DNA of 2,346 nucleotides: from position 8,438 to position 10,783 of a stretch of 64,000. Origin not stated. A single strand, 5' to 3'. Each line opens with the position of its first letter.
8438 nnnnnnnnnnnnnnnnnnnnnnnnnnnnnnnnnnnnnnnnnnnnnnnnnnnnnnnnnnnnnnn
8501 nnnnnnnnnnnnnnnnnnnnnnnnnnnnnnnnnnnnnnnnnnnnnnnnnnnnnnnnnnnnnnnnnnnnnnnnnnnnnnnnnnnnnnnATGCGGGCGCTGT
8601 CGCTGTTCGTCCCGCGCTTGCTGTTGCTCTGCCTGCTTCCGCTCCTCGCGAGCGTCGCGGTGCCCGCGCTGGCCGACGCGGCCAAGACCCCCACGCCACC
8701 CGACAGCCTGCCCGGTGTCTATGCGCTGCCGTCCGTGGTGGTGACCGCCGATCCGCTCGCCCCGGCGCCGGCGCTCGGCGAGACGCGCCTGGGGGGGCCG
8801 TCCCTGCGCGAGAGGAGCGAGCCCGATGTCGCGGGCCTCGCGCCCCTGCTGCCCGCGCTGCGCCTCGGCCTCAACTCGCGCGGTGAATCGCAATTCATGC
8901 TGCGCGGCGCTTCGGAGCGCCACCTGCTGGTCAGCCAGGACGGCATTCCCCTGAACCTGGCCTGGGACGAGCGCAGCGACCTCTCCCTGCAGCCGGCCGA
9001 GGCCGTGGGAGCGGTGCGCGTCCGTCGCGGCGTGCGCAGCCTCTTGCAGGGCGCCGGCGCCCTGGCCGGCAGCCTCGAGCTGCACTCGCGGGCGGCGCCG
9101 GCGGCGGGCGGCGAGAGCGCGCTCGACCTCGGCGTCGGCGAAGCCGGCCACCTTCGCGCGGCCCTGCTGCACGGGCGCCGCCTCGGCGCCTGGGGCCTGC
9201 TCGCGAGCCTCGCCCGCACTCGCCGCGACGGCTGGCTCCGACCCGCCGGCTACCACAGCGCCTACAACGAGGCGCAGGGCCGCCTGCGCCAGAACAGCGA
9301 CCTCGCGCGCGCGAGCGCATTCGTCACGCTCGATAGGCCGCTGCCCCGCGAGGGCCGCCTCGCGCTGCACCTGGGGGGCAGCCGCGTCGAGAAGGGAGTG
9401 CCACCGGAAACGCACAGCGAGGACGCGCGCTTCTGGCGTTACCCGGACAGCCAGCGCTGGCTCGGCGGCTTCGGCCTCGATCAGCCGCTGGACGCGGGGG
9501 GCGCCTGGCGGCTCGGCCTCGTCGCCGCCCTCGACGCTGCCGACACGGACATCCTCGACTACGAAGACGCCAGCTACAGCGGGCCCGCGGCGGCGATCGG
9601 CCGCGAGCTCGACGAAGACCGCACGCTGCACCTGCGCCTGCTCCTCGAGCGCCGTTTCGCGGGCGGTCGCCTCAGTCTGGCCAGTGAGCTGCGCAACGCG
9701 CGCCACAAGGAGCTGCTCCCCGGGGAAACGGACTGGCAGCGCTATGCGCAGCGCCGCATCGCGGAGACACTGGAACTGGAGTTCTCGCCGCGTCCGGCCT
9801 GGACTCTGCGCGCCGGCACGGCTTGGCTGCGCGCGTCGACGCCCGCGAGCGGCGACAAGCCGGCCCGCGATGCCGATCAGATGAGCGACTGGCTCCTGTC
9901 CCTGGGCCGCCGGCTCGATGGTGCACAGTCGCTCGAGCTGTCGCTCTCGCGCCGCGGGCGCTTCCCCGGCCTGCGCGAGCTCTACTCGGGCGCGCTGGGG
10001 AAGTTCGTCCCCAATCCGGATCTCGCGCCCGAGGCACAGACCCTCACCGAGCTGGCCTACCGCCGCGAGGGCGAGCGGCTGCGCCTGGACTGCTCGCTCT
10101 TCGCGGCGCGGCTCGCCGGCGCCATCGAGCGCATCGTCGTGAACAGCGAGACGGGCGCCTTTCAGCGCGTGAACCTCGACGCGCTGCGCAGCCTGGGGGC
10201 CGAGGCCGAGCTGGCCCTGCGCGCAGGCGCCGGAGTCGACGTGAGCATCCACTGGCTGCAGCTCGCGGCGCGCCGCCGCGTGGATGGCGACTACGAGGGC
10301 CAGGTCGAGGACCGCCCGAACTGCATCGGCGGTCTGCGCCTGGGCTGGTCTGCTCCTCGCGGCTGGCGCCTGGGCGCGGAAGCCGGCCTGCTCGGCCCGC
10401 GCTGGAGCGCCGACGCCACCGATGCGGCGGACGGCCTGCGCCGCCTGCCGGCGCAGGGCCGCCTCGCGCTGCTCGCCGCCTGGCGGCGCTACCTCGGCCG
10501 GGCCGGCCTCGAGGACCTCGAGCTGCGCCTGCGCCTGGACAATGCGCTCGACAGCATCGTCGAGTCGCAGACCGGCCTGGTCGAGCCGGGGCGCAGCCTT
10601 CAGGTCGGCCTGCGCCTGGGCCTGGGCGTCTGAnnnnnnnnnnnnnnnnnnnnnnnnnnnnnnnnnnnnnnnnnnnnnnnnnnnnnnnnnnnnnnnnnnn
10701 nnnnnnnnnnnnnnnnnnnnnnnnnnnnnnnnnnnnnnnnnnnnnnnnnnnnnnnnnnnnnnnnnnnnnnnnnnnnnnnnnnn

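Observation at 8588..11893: CarH-like B12-dependent (photo)regulator immediately downstream of a TonB-dependent receptor, with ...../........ palindromic repeats on both sides of the regulator gene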

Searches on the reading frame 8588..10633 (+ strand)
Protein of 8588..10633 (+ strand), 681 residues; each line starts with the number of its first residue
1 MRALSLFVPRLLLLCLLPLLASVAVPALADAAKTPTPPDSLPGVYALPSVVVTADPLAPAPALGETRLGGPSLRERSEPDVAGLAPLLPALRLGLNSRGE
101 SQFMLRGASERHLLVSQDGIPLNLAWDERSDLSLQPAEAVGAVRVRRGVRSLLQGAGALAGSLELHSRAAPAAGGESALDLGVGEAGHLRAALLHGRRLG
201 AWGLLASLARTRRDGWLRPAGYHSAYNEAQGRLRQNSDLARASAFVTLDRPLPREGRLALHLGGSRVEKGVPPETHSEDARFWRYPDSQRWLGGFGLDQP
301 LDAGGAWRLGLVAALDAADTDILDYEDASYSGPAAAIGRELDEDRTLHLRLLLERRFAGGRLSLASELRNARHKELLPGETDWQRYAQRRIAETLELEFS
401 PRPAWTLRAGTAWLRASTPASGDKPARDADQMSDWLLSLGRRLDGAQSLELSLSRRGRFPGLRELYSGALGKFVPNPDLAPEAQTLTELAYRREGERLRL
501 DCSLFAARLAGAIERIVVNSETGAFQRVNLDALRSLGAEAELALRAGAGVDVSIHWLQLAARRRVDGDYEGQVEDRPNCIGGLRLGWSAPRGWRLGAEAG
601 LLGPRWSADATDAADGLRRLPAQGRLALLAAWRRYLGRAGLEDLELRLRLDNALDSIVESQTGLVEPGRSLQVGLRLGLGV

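Call 5: search_protein_families(library=ncbifam, proteins=[window:8588-10633:+], max_evalue=0.01)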
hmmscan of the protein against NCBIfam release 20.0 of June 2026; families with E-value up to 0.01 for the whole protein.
window:8588-10633:+ (681 aa): 6 families
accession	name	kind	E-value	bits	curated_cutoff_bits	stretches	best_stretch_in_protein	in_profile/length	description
TIGR01783.1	TonB-siderophor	subfamily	1.7e-13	50.1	223.5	2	98-289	40-230/649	TonB-dependent siderophore receptor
TIGR01785.1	TonB-hemin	subfamily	4.8e-11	41.8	316.85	2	470-675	457-673/677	TonB-dependent heme/hemoglobin receptor family protein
TIGR01786.1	TonB-hemlactrns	subfamily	1.4e-10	40.2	323.75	2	460-548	465-567/719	TonB-dependent hemoglobin/transferrin/lactoferrin family receptor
TIGR01779.1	TonB-B12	equivalog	1e-06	27.6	599.7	1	101-202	87-187/614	TonB-dependent vitamin B12 receptor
NF007926.1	PRK10641.1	equivalog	1.6e-05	23.7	836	1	100-169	85-155/617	TonB-dependent vitamin B12 receptor BtuB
NF038079.1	TonB_sider_MxcH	equivalog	0.0055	14.8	925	1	100-197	172-267/792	TonB-dependent siderophore myxochelin receptor MxcH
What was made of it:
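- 8588..10633 (+): TonB-dependent receptor (signal peptide, plug, 22-strand barrel). It is the upstream neighbour and is probably not part of the regulon. Its substrate is unknown. Below the BtuB NCBIfam cut-off (call 5).
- On BtuB (TonB-dependent vitamin B12 receptor): 27.6 and 23.7 bits (call 5).
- BtuB equivalog score is 27.6 bits against a cut-off of 599.7, and the siderophore and haem subfamily models score higher (call 5).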

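Call 6: search_protein_families(library=pfam, proteins=[window:8588-10633:+])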
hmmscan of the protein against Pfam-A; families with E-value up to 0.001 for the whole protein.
window:8588-10633:+ (681 aa): 2 families
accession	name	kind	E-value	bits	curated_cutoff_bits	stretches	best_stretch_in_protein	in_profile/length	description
PF00593.30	TonB_dep_Rec_b-barrel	-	2.5e-13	51.1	27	1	262-652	38-435/436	TonB dependent receptor-like, beta-barrel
PF07715.20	Plug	-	8.3e-08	33.1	23.9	1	88-161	32-106/107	TonB-dependent Receptor Plug Domain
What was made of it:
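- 8588..10633 (+): Pfam Plug and barrel domains (call 6).
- Checked: 8588-10633 (+) encodes a 681-aa protein with Plug (PF07715) and TonB_dep_Rec_b-barrel (PF00593) domains (call 6).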

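Call 33: search_solved_structures(query=window:8588-10633:+, max_evalue=0.01)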
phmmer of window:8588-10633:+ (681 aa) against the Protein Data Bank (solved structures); distinct sequences matched with E-value up to 0.01: 6.
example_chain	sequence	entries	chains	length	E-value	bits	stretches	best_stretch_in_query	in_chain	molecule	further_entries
1nqf_A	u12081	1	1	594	0.00027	22.6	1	98-166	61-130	Vitamin B12 receptor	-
1nqe_A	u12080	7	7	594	0.00029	22.5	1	98-166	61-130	Vitamin B12 receptor | Vitamin B12 transporter btuB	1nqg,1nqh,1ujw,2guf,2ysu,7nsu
2gsk_A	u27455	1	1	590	0.00029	22.5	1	98-166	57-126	Vitamin B12 transporter btuB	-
3rgm_A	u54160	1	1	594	0.0003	22.5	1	98-166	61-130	Vitamin B12 transporter BtuB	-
3rgn_A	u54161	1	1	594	0.0003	22.5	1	98-166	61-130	Vitamin B12 transporter BtuB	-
3m8b_A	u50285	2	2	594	0.0003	22.4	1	98-166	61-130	Vitamin B12 transporter btuB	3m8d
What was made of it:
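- The only PDB sequence hits of the receptor are E. coli BtuB, weak (E=3e-4) and limited to the plug (call 33).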

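Call 35: find_homologous_proteins(query=window:8588-10633:+)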
Query window:8588-10633:+ (681 aa): 465 proteins with E <= 0.001 among 8000 candidates; the best 120 are listed.
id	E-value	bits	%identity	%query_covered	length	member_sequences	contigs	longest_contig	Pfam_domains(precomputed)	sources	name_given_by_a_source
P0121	0.0e+0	1472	100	100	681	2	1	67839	PF07715.21,PF00593.31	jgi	-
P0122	0.0e+0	1175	85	94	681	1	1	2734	PF07715.21,PF00593.31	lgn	-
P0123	0.0e+0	1163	84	95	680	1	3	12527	PF07715.21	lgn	-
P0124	0.0e+0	1162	83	96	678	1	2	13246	PF07715.21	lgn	-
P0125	3.4e-297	1005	76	94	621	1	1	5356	PF00593.31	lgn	-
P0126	1.2e-289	981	73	95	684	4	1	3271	PF07715.21,PF00593.31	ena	-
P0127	2.1e-286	970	72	98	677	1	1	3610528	PF07715.21,PF00593.31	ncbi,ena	-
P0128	4.8e-251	853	66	94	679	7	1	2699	PF07715.21,PF00593.31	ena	-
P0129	4.6e-182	625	52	98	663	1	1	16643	PF07715.21,PF00593.31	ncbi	-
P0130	2.2e-180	619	51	99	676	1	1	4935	PF07715.21,PF00593.31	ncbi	-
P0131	5.5e-180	618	54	94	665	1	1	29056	PF07715.21,PF00593.31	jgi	jgi:iron complex outermembrane recepter protein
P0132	6.3e-172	592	51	97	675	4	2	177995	PF07715.21,PF00593.31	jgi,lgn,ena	-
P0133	5.4e-135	469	44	97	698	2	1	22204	PF07715.21,PF00593.31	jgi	-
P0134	2.3e-134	467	46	93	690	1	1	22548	PF07715.21,PF00593.31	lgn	-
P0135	8.3e-132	459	42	98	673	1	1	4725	PF07715.21,PF00593.31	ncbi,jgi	-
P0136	1.1e-131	459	43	98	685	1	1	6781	PF07715.21,PF00593.31,PF14905.13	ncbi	-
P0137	7.6e-131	456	44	98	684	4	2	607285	PF07715.21,PF00593.31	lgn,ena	-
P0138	4.9e-130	453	46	87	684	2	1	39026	PF07715.21,PF00593.31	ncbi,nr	ncbi:MAG: TonB-dependent receptor [bacterium]|nr:TonB-dependent receptor [bacterium]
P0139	9.5e-130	452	43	93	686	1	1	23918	PF07715.21,PF00593.31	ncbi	-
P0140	3.2e-128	447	43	86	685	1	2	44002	PF07715.21,PF00593.31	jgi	jgi:iron complex outermembrane receptor protein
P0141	6.2e-128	446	45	87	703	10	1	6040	PF07715.21,PF00593.31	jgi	jgi:iron complex outermembrane receptor protein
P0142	6.2e-128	446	44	91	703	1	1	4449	PF07715.21,PF00593.31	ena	-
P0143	6.9e-128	446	43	98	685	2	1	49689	PF07715.21,PF00593.31,PF14905.13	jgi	jgi:iron complex outermembrane receptor protein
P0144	7.7e-128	446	45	94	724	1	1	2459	PF07715.21,PF00593.31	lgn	-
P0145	1.5e-127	445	44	97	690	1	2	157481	PF07715.21,PF00593.31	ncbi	-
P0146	1.7e-127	445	44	94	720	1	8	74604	PF07715.21,PF00593.31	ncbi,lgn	-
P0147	1.9e-126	441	43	97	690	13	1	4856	PF07715.21,PF00593.31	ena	-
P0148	1.9e-125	438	42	92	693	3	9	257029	PF07715.21,PF00593.31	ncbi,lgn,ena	-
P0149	2.9e-125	437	44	87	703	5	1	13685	PF07715.21,PF00593.31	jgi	jgi:iron complex outermembrane receptor protein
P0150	3.4e-125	437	43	86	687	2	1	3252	PF07715.21,PF00593.31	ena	-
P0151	4.1e-125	437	44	96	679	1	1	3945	PF07715.21,PF00593.31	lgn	-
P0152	4.2e-125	437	41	98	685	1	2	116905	PF07715.21,PF00593.31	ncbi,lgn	-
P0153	8.1e-125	436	45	86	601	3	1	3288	PF07715.21,PF00593.31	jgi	-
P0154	1.3e-124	435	43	93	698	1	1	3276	PF07715.21,PF00593.31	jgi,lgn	-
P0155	5.6e-123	430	43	96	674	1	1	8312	PF07715.21,PF00593.31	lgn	-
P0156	7.2e-123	429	40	98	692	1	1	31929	PF07715.21,PF00593.31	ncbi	-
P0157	8.6e-123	429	43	93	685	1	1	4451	PF07715.21,PF00593.31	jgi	jgi:iron complex outermembrane receptor protein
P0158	1.1e-121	426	41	98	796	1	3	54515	PF07715.21,PF00593.31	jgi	jgi:iron complex outermembrane receptor protein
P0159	4.1e-121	424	41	94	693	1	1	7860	PF07715.21,PF00593.31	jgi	-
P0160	6.8e-121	423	42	94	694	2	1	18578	PF07715.21,PF00593.31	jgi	-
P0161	8.4e-121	423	43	95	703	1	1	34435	PF07715.21,PF00593.31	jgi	jgi:iron complex outermembrane receptor protein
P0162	1.5e-120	422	41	96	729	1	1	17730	PF07715.21,PF00593.31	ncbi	-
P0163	3.6e-120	421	43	94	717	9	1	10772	PF07715.21,PF00593.31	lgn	-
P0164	4.7e-119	417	41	92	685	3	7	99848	PF07715.21,PF00593.31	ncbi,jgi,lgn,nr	ncbi:MAG: TonB-dependent receptor [Candidatus Eisenbacteria bacterium]|nr:TonB-dependent receptor [C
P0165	8.5e-119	416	41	93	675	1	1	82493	PF07715.21,PF00593.31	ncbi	-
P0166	1.1e-118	416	41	94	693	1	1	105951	PF07715.21,PF00593.31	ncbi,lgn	-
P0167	4.1e-118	414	42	92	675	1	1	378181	PF07715.21,PF00593.31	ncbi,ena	-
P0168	1.1e-117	412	40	96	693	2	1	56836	PF07715.21,PF00593.31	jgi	jgi:iron complex outermembrane receptor protein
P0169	3.5e-117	411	39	98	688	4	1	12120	PF07715.21,PF00593.31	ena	-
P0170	1.0e-116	409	41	98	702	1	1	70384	PF07715.21,PF00593.31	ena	-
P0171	1.1e-116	409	40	99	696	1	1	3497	PF07715.21,PF00593.31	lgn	-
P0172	6.9e-116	406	39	98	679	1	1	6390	PF07715.21,PF00593.31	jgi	jgi:iron complex outermembrane receptor protein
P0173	1.3e-115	405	42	94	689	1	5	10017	PF07715.21,PF00593.31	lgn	-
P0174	1.4e-115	405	39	95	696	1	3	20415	PF00593.31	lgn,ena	-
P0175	8.2e-115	403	42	94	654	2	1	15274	PF07715.21,PF00593.31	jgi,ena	-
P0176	1.4e-114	402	40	94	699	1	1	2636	PF07715.21,PF00593.31,PF14905.13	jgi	jgi:iron complex outermembrane receptor protein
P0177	1.8e-114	402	40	96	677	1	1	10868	PF07715.21,PF00593.31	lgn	-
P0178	2.1e-114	401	48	68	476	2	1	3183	PF00593.31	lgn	-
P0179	6.6e-114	400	40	99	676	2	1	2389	PF07715.21,PF00593.31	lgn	-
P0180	2.8e-113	398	40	95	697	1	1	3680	PF07715.21,PF00593.31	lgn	-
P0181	2.9e-113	398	42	96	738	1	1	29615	PF07715.21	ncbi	ncbi:MAG: TonB-dependent receptor [Candidatus Krumholzibacteriia bacterium]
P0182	2.7e-109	385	38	98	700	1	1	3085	PF07715.21,PF00593.31,PF14905.13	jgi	jgi:iron complex outermembrane receptor protein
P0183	2.1e-108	382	40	96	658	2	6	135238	PF00593.31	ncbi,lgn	-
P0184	3.3e-108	381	39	97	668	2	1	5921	PF07715.21,PF00593.31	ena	-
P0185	1.7e-107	379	38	95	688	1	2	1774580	PF07715.21,PF00593.31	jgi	jgi:iron complex outermembrane recepter protein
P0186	3.8e-105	371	40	88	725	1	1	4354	PF00593.31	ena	-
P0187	9.6e-105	370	40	94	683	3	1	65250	PF07715.21,PF00593.31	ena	-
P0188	1.0e-104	369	42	93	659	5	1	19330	PF07715.21,PF00593.31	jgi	jgi:iron complex outermembrane receptor protein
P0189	1.8e-104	369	39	97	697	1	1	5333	PF07715.21,PF00593.31,PF14905.13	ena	-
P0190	2.9e-104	368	39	88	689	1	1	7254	PF07715.21,PF00593.31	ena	-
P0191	3.0e-104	368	38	95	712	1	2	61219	PF07715.21,PF00593.31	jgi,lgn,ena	-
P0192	3.5e-104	368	40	92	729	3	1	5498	PF07715.21,PF00593.31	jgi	-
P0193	1.5e-103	366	41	88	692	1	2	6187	PF07715.21,PF00593.31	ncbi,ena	-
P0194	2.5e-103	365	39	94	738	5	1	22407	PF00593.31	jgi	-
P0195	1.2e-102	363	41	88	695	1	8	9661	PF07715.21,PF00593.31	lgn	-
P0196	2.0e-102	362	39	93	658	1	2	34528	PF07715.21,PF00593.31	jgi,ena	-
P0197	3.3e-102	361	40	93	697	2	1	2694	PF07715.21,PF00593.31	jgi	jgi:iron complex outermembrane receptor protein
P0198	2.3e-101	358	38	96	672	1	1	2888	PF07715.21,PF00593.31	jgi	-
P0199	2.5e-101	358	43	88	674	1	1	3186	PF00593.31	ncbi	-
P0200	4.0e-101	358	37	98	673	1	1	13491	PF07715.21,PF00593.31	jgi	-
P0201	5.1e-101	357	40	92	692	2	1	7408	PF07715.21,PF00593.31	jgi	jgi:iron complex outermembrane receptor protein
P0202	7.5e-101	357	40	97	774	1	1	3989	PF07715.21,PF00593.31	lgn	-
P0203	8.2e-101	357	38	94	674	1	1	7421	PF07715.21,PF00593.31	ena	-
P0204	3.8e-100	354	38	93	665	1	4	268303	PF07715.21,PF00593.31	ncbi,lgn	-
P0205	6.3e-100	354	38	98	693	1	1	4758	PF07715.21,PF00593.31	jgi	jgi:iron complex outermembrane receptor protein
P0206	9.5e-99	350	38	98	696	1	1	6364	PF07715.21,PF00593.31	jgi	jgi:iron complex outermembrane receptor protein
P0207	1.6e-98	349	39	98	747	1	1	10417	PF07715.21,PF00593.31,PF14905.13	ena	-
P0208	9.8e-98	346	37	96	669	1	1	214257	PF07715.21,PF00593.31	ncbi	-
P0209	1.2e-97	346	39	98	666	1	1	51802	PF07715.21,PF00593.31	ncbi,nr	ncbi:TonB-dependent receptor [bacterium]|nr:TonB-dependent receptor [bacterium]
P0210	1.6e-97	346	38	99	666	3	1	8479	PF07715.21,PF00593.31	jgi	-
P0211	1.6e-97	346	36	99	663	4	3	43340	PF07715.21,PF00593.31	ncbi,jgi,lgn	ncbi:MAG: iron complex outermembrane receptor protein [Candidatus Krumholzibacteriia bacterium]|jgi:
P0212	2.6e-97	345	37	98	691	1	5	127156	PF00593.31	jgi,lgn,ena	-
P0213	1.8e-96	342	39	88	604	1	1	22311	PF00593.31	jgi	jgi:iron complex outermembrane receptor protein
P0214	2.7e-96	342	38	93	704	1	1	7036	PF07715.21,PF00593.31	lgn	-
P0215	2.9e-96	341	43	79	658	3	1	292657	PF07715.21,PF00593.31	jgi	-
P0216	3.2e-96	341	39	93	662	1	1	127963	PF07715.21,PF00593.31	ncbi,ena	-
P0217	9.7e-96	340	40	93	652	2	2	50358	PF07715.21,PF00593.31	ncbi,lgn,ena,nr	ncbi:MAG TPA: TonB-dependent receptor [Candidatus Krumholzibacteria bacterium]|nr:TonB-dependent rec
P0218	1.2e-95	339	37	95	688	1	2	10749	PF07715.21,PF00593.31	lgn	-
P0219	1.4e-95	339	41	87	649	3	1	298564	PF07715.21,PF00593.31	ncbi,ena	-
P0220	5.1e-95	337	40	93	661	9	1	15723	PF07715.21,PF00593.31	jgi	jgi:iron complex outermembrane receptor protein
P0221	5.2e-95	337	39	88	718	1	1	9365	PF07715.21,PF00593.31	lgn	-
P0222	5.3e-95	337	41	98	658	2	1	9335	PF07715.21,PF00593.31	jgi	-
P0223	5.7e-95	337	41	94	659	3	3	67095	PF07715.21,PF00593.31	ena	-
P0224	1.1e-94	336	41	90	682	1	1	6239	PF07715.21,PF00593.31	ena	-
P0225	1.4e-94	336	40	92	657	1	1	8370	PF07715.21,PF00593.31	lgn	-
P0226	3.3e-94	335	38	93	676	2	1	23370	PF07715.21,PF00593.31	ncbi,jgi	jgi:iron complex outermembrane receptor protein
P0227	5.5e-94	334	40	97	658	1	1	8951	PF07715.21,PF00593.31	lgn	-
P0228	7.5e-94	334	41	87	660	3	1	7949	PF07715.21,PF00593.31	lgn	-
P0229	1.9e-92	329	34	100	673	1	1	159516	PF07715.21,PF00593.31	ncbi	-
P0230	6.2e-92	327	39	92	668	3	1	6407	PF07715.21,PF00593.31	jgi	jgi:iron complex outermembrane receptor protein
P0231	3.4e-91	325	38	93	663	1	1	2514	PF07715.21,PF00593.31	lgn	-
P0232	8.8e-91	323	40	89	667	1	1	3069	PF07715.21,PF00593.31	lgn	-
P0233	9.9e-91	323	39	94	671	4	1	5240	PF07715.21,PF00593.31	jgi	-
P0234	9.6e-90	320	38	98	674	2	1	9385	PF07715.21,PF00593.31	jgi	jgi:iron complex outermembrane receptor protein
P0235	1.4e-89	319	44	70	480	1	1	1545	PF00593.31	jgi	jgi:iron complex outermembrane receptor protein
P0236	1.4e-89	319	35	98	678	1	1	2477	PF07715.21,PF00593.31,PF14905.13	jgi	-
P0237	5.0e-89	318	39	95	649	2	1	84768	PF07715.21,PF00593.31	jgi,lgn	-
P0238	1.2e-88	316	38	93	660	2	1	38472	PF07715.21,PF00593.31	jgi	jgi:iron complex outermembrane receptor protein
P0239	1.3e-88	316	38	87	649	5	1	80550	PF07715.21,PF00593.31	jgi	-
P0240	1.8e-88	316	35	93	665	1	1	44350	PF07715.21,PF00593.31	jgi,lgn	-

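Call 36: find_encoding_contigs(protein=P0132, flank=5000, max_places=1)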
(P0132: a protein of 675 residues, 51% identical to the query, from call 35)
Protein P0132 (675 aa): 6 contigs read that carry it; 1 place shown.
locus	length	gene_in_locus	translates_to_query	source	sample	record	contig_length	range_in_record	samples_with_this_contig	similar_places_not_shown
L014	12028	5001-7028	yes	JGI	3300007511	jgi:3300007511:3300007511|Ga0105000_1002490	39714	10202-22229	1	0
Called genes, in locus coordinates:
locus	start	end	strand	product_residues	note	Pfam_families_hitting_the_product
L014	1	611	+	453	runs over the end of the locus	PF02321:OEP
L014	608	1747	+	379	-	PF25919:BSH_CusB (faint), PF25973:BSH_CzcB, PF25876:HH_MFP_RND (weak), PF25954:Beta-barrel_RND_2 (faint), PF25967:RND-MFP_C (weak), PF25975:CzcB_C (weak), PF25989:YknX_C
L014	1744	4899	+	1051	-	PF00873:ACR_tran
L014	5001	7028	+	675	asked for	PF07715:Plug, PF00593:TonB_dep_Rec_b-barrel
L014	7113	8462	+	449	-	PF17170:DUF5128 (weak)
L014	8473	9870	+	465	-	PF00753:Lactamase_B, PF23023:Anti-Pycsar_Apyc1 (faint), PF12706:Lactamase_B_2, PF16661:Lactamase_B_6, PF10996:Beta-Casp, PF07521:RMMBL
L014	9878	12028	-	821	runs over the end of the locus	PF25852:DUF6242_C (faint), PF15902:Sortilin-Vps10 (faint), PF13860:FlgD_ig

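Call 37: find_encoding_contigs(protein=P0131, flank=5000, max_places=1)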
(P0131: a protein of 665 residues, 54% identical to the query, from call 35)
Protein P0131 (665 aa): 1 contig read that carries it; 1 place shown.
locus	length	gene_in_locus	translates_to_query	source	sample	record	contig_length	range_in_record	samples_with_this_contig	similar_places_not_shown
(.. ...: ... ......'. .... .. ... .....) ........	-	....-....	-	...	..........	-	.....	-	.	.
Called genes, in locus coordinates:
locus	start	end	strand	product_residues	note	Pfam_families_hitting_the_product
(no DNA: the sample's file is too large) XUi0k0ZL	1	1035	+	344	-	?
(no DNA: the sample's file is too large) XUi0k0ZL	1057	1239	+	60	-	PF11127:YgaP-like_TM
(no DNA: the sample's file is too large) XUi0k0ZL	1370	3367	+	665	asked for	PF07715:Plug, PF00593:TonB_dep_Rec_b-barrel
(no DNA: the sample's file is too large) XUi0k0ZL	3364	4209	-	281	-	PF01569:PAP2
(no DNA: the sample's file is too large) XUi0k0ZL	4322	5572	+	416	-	PF17170:DUF5128 (weak)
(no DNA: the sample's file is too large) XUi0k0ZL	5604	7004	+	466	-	PF23023:Anti-Pycsar_Apyc1 (weak), PF00753:Lactamase_B, PF12706:Lactamase_B_2, PF16661:Lactamase_B_6, PF10996:Beta-Casp, PF07521:RMMBL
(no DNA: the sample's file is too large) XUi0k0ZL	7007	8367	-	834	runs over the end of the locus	PF15902:Sortilin-Vps10 (faint), PF13860:FlgD_ig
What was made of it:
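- Receptor homologues at 51-54% identity keep the same flanks without carH (calls 36, 37).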
